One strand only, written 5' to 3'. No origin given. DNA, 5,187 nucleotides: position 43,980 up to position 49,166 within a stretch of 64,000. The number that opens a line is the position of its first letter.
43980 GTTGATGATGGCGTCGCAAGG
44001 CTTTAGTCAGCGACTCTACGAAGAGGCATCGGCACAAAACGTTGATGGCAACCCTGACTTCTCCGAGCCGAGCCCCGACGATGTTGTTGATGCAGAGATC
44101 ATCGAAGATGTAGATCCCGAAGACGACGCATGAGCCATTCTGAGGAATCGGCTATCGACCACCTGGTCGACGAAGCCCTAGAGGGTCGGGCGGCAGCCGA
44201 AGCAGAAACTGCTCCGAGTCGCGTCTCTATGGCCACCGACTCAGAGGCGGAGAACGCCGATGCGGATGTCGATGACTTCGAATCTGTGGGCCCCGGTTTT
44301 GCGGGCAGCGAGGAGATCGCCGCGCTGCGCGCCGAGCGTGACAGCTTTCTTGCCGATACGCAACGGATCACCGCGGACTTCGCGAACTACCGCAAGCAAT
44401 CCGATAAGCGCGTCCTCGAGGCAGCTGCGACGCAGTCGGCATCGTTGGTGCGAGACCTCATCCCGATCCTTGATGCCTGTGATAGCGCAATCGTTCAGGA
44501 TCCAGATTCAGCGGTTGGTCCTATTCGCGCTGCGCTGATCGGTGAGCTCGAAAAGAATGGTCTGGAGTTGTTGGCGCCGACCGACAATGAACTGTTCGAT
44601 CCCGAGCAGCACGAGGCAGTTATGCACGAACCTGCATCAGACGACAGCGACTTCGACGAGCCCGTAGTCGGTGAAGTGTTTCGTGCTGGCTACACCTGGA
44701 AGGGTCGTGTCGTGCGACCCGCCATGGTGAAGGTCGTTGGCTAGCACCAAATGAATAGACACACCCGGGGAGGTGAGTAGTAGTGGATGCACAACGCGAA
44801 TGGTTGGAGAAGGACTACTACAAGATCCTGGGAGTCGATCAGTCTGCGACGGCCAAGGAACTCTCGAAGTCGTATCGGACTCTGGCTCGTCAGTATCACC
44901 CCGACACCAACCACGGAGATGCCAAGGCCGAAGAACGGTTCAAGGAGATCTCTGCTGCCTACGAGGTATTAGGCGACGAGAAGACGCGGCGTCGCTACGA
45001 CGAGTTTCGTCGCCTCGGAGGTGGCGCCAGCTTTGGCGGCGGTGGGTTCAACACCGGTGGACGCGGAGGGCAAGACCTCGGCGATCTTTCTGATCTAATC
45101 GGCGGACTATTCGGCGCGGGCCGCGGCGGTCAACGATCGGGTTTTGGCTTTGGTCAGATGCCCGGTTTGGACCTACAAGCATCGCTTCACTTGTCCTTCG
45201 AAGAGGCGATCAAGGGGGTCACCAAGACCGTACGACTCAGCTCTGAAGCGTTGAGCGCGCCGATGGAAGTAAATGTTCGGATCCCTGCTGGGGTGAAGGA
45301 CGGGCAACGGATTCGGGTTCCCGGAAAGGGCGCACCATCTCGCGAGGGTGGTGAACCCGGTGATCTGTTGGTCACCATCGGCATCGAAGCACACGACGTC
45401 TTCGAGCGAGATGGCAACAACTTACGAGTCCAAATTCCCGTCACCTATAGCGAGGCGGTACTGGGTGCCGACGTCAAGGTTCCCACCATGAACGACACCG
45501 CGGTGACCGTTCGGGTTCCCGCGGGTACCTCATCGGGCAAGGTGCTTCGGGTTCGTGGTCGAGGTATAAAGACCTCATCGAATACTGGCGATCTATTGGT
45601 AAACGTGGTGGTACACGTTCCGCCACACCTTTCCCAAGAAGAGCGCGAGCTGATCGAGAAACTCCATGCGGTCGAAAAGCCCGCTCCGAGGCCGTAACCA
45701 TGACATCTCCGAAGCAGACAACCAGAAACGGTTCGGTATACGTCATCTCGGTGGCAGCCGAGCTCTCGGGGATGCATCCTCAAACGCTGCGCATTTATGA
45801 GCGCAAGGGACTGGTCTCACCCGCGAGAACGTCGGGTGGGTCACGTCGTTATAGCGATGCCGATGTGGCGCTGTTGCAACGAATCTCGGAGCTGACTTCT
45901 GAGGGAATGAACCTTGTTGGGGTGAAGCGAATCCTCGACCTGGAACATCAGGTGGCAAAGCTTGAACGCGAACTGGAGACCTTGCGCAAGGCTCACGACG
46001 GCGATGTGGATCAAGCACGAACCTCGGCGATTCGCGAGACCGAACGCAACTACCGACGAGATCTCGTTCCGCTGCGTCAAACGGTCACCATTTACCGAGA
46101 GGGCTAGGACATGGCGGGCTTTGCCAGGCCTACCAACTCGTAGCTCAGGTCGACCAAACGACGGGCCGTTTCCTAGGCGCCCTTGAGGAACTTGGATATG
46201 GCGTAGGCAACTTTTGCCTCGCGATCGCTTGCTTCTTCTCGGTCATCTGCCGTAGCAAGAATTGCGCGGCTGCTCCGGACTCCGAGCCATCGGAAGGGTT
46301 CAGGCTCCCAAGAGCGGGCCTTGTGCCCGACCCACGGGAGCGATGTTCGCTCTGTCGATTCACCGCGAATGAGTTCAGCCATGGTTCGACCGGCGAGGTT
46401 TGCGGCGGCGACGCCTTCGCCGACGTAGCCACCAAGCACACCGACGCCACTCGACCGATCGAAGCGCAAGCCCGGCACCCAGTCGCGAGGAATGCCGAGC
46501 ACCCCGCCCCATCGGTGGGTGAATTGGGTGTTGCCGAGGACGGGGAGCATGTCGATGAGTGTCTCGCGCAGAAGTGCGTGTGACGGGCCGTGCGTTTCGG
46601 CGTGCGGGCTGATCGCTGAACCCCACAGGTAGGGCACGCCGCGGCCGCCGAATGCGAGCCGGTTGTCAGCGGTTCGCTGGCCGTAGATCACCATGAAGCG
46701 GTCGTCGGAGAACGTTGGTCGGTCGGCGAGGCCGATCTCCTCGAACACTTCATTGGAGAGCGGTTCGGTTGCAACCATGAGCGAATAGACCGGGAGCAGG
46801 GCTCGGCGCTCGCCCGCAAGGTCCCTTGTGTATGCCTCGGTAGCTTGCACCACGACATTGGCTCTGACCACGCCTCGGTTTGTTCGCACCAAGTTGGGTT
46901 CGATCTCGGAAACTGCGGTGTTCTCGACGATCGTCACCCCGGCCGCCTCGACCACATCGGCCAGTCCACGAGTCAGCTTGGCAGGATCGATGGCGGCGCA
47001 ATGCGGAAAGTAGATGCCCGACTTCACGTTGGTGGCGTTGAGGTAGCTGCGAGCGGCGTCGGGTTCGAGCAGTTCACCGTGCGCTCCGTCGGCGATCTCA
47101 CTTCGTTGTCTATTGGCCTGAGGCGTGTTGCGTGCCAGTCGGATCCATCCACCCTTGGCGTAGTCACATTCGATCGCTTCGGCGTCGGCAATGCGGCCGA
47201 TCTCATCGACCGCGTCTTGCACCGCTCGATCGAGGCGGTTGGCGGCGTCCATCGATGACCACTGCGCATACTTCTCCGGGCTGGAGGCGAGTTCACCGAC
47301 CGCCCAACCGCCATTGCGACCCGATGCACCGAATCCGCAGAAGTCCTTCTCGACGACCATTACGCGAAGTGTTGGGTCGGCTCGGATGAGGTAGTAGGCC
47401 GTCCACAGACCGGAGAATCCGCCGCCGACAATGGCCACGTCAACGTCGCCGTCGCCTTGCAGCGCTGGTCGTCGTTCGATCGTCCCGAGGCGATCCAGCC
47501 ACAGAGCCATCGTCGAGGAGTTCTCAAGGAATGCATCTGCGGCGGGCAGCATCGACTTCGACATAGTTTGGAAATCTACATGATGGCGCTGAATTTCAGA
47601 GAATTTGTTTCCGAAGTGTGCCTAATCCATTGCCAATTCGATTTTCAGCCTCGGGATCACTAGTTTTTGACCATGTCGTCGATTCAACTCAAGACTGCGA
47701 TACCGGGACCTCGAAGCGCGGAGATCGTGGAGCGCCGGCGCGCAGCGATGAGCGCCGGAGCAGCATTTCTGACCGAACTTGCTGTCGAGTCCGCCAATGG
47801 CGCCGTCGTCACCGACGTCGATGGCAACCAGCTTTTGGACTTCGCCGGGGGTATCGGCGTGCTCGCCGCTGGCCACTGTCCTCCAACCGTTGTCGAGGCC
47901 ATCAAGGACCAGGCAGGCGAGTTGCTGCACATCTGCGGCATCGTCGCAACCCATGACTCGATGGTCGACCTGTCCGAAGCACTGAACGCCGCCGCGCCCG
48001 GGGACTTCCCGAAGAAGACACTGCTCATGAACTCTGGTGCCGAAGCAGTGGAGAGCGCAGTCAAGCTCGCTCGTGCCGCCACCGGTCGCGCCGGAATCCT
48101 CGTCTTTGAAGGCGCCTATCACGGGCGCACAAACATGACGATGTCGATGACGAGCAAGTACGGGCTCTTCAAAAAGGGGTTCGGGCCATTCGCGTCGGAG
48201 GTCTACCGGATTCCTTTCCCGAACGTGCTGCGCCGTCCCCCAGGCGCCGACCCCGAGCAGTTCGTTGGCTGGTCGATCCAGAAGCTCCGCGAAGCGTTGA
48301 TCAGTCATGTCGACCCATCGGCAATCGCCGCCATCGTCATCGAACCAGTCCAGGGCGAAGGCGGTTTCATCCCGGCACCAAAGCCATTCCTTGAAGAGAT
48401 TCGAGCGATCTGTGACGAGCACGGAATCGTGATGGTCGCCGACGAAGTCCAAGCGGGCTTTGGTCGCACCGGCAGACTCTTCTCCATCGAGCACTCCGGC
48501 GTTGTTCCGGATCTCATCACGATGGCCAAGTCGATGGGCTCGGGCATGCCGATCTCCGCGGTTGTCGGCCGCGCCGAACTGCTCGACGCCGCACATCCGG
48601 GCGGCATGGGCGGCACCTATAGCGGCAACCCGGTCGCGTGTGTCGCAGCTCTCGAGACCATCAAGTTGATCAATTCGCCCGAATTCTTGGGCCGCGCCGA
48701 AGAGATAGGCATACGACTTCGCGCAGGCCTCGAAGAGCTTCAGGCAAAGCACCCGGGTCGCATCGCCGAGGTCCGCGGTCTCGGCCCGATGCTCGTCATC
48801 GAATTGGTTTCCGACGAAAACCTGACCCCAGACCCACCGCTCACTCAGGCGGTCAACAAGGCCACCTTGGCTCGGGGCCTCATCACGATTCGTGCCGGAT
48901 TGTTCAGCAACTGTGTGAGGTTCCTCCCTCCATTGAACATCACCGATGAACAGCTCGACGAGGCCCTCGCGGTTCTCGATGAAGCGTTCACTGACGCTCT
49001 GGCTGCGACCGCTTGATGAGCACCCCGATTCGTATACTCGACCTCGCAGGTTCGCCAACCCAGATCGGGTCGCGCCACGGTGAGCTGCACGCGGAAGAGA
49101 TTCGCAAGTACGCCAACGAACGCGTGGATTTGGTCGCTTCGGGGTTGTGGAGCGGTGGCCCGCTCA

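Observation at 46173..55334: Polyamine cluster with a GNAT plus C45 amidohydrolase pair: possible acyl-on/acyl-off catabolic route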

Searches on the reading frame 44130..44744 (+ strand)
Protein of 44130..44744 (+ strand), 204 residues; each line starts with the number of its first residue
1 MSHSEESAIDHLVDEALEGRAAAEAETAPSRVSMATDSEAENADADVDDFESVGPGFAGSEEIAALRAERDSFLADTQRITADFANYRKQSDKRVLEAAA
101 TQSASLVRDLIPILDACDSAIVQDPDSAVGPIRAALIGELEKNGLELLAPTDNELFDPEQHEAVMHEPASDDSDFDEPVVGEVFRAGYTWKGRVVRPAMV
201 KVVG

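Call 10: search_protein_families(library=pfam, proteins=[window:44130-44744:+], max_evalue=0.00001)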
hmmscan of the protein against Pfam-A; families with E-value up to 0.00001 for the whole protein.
window:44130-44744:+ (204 aa): 1 family
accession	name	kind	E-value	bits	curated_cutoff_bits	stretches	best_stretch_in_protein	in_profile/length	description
PF01025.24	GrpE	-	9.5e-26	90.9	25.8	1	60-203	17-164/165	GrpE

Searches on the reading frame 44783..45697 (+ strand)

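Call 10: search_protein_families(library=pfam, proteins=[window:44783-45697:+], max_evalue=0.00001)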
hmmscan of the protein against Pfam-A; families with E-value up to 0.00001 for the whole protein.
window:44783-45697:+ (304 aa): 2 families
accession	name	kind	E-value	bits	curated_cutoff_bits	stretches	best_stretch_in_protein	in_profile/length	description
PF01556.23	DnaJ_C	-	3.4e-46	157.5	26.6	1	132-280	2-152/152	DnaJ C terminal domain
PF00226.36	DnaJ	-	1.1e-25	89.9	27.8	1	11-73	1-63/63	DnaJ domain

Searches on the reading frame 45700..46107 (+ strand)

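Call 10: search_protein_families(library=pfam, proteins=[window:45700-46107:+], max_evalue=0.00001)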
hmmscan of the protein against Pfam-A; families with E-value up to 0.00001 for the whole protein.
window:45700-46107:+ (135 aa): 2 families
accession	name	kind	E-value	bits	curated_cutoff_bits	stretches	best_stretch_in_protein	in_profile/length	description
PF13411.12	MerR_1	-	2.5e-20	72.8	21.6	1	14-80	1-67/69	MerR HTH family regulatory protein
PF00376.29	MerR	-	3.1e-12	46.5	28.2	1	16-51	2-38/38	MerR family regulatory protein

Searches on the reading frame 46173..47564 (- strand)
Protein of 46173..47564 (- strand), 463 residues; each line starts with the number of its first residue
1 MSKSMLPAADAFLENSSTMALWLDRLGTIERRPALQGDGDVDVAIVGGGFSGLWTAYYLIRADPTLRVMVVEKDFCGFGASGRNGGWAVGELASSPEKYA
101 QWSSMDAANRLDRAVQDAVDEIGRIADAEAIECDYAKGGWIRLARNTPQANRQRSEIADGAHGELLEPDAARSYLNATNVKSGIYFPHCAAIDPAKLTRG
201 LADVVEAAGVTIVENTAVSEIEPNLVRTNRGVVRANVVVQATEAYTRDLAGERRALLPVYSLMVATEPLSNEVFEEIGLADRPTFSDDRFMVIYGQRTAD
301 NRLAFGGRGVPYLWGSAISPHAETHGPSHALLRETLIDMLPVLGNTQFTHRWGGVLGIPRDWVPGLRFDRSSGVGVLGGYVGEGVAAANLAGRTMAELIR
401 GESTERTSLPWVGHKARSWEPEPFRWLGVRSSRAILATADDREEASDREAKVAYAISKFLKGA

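Call 3: search_protein_families(library=pfam, proteins=[window:46173-47564:-])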
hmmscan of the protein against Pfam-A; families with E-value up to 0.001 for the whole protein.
window:46173-47564:- (463 aa): 4 families
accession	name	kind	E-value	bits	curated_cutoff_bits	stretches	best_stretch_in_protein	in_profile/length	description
PF01266.30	DAO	-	7.1e-58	197.3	27.9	1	42-398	1-353/353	FAD dependent oxidoreductase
PF01946.23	Thi4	-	1.8e-05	24.5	26.2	1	41-81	18-56/235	Thi4 family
PF13450.12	NAD_binding_8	-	0.00025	21.7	21.9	1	45-74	1-28/68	NAD(P)-binding Rossmann-like domain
PF07992.20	Pyr_redox_2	-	0.00059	19.8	26.1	0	42-82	2-42/291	Pyridine nucleotide-disulphide oxidoreductase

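Call 4: search_protein_families(library=ncbifam, proteins=[window:46173-47564:-])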
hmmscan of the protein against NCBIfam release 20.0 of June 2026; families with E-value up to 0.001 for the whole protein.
window:46173-47564:- (463 aa): 16 families
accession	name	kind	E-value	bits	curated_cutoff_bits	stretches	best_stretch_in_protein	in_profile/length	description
TIGR03329.1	Phn_aa_oxid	hypoth_equivalog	2.4e-62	211.2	632.8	1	30-459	14-451/460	putative aminophosphonate oxidoreductase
NF050086.1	pipecolate_AmaA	exception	8.3e-39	133.4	600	1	20-412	5-393/425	L-pipecolate oxidase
TIGR02352.1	thiamin_ThiO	equivalog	8e-16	58.1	250.8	1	43-402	1-350/351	glycine oxidase ThiO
TIGR01373.1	soxB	subfamily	2.3e-15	56.3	529.45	1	40-85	30-75/407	sarcosine oxidase subunit beta family protein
TIGR03197.1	MnmC_Cterm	equivalog_domain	3.4e-14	52.7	174.2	1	42-253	1-210/400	FAD-dependent 5-carboxymethylaminomethyl-2-thiouridine(34) oxidoreductase MnmC1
NF002480.1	PRK01747.1-1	equivalog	7.3e-11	41.2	540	1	40-254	248-460/645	bifunctional tRNA (5-methylaminomethyl-2-thiouridine)(34)-methyltransferase MnmC2/FAD-dependent 5-carboxymethylaminomethyl-2-thiouridine(34)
TIGR03364.1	HpnW_proposed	hypoth_equivalog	1.7e-10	40.5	285.1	1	42-253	2-204/365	TIGR03364 family FAD-dependent oxidoreductase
NF001933.0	PRK00711.1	subfamily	1.8e-07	30.5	383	1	111-262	108-273/429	D-amino acid dehydrogenase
NF008726.1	PRK11728.1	equivalog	1.8e-06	27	299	1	42-240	2-196/389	L-2-hydroxyglutarate oxidase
NF058655.1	CrtID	equivalog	5.2e-05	22.3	640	0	173-243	201-273/478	bifunctional phytoene desaturase/3,4-desaturase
TIGR00292.1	TIGR00292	equivalog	6.8e-05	22.2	148.3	1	41-85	22-63/254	sulfide-dependent adenosine diphosphate thiazole synthase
NF033460.1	glycerol3P_ox_II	equivalog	0.00011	21.5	460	0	178-250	135-212/361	type 2 glycerol-3-phosphate oxidase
TIGR00562.1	proto_IX_ox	equivalog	0.00017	20.3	97.85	1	42-74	4-36/470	protoporphyrinogen oxidase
NF009074.0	PRK12409.1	equivalog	0.00025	20.3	494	0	120-225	116-227/410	D-amino acid dehydrogenase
TIGR01377.1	soxA_mon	subfamily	0.00044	19.1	479.65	0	42-398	2-357/381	amino oxidase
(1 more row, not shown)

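Call 16: search_solved_structures(query=window:46173-47564:-, max_evalue=0.001)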
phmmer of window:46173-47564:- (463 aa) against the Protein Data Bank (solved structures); distinct sequences matched with E-value up to 0.001: 9.
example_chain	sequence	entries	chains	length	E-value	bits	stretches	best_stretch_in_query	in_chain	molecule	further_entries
7cyx_A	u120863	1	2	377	4.6e-09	38.7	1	41-403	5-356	Glycine oxidase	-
1y56_B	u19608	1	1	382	4.7e-08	35.4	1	161-404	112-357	sarcosine oxidase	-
3ada_B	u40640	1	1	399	2.7e-06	29.6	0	41-84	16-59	SARCOSINE OXIDASE BETA SUBUNIT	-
1vrq_B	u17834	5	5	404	2.8e-06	29.5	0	41-84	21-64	Sarcosine oxidase beta subunit | Subunit beta of sarcosine oxidase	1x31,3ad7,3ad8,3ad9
2gag_B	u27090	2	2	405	2.3e-05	26.6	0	41-84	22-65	heterotetrameric sarcosine oxidase beta-subunit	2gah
2q6u_A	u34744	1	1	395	0.00027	23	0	183-271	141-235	NikD protein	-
2oln_A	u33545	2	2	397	0.00027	23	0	183-271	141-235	nikD protein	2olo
3hzl_A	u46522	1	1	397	0.00028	23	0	183-271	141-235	NikD protein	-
4pab_A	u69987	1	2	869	0.0005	22.1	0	42-267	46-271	Dimethylglycine dehydrogenase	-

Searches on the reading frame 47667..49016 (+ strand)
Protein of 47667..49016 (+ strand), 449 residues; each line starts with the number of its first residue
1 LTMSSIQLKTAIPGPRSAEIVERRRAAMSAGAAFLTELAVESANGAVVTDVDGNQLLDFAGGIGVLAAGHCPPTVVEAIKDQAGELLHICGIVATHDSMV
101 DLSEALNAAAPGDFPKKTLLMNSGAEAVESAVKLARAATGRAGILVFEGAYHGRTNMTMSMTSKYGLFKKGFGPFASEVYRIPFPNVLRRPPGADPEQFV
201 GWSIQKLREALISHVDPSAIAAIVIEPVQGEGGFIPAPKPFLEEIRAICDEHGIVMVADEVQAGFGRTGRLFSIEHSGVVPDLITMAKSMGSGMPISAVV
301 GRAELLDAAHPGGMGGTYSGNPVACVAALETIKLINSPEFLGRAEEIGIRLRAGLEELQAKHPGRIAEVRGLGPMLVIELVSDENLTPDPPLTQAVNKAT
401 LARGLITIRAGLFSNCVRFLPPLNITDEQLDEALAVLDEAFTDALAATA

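Call 3: search_protein_families(library=pfam, proteins=[window:47667-49016:+])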
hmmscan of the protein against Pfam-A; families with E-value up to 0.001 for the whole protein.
window:47667-49016:+ (449 aa): 2 families
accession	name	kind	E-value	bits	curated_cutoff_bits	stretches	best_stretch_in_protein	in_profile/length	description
PF00202.27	Aminotran_3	-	1.7e-122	409.4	30.5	1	38-440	11-402/403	Aminotransferase class-III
PF00155.27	Aminotran_1_2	-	1e-06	28.6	19.7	1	237-436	163-360/361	Aminotransferase class I and II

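Call 4: search_protein_families(library=ncbifam, proteins=[window:47667-49016:+])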
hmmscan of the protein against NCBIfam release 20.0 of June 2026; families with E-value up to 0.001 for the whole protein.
window:47667-49016:+ (449 aa): 69 families (the best 25 are shown)
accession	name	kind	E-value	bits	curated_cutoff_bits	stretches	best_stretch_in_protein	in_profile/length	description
TIGR00700.1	GABAtrnsam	equivalog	1.3e-150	501.7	506.65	1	23-442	2-419/420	4-aminobutyrate--2-oxoglutarate transaminase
NF004714.0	PRK06058.1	subfamily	4.8e-150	500.1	639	1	7-443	13-446/447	4-aminobutyrate--2-oxoglutarate transaminase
NF005376.0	PRK06918.1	equivalog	9e-150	499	676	1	7-445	7-445/451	4-aminobutyrate--2-oxoglutarate transaminase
NF005692.0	PRK07495.1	equivalog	1.7e-139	465.2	724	1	18-444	4-422/425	4-aminobutyrate--2-oxoglutarate transaminase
NF005985.0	PRK08088.1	equivalog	1.6e-131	438.9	713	1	18-444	5-424/426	4-aminobutyrate--2-oxoglutarate transaminase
NF004426.0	PRK05769.1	equivalog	4.3e-129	431.1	552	1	4-442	4-438/441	acetyl ornithine aminotransferase family protein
NF005993.0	PRK08117.1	subfamily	2.7e-125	418.4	574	1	19-444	7-430/433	aspartate aminotransferase family protein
NF007308.0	PRK09792.1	equivalog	6.2e-121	404.1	747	1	18-443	4-421/421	4-aminobutyrate transaminase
NF005272.0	PRK06777.1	equivalog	1.2e-120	402.9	725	1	17-441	3-419/421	4-aminobutyrate--2-oxoglutarate transaminase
NF006228.0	PRK08360.1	equivalog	7.9e-104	347.7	608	1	17-444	3-427/443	aspartate aminotransferase family protein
NF049976.1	AmadipTransam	equivalog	1.7e-103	346.7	650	1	28-442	6-413/416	2-aminoadipate transaminase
NF006368.0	PRK08593.1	equivalog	1.8e-99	333.4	570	1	30-444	20-432/448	aspartate aminotransferase family protein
TIGR00707.1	argD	subfamily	4.4e-94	315.4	410.05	1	37-441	10-380/381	acetylornithine/succinylornithine family transaminase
NF002874.0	PRK03244.1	equivalog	1.9e-89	300.3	457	1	36-445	25-396/399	acetylornithine transaminase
NF002325.0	PRK01278.1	subfamily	6.4e-88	295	372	2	210-444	167-389/395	acetylornithine transaminase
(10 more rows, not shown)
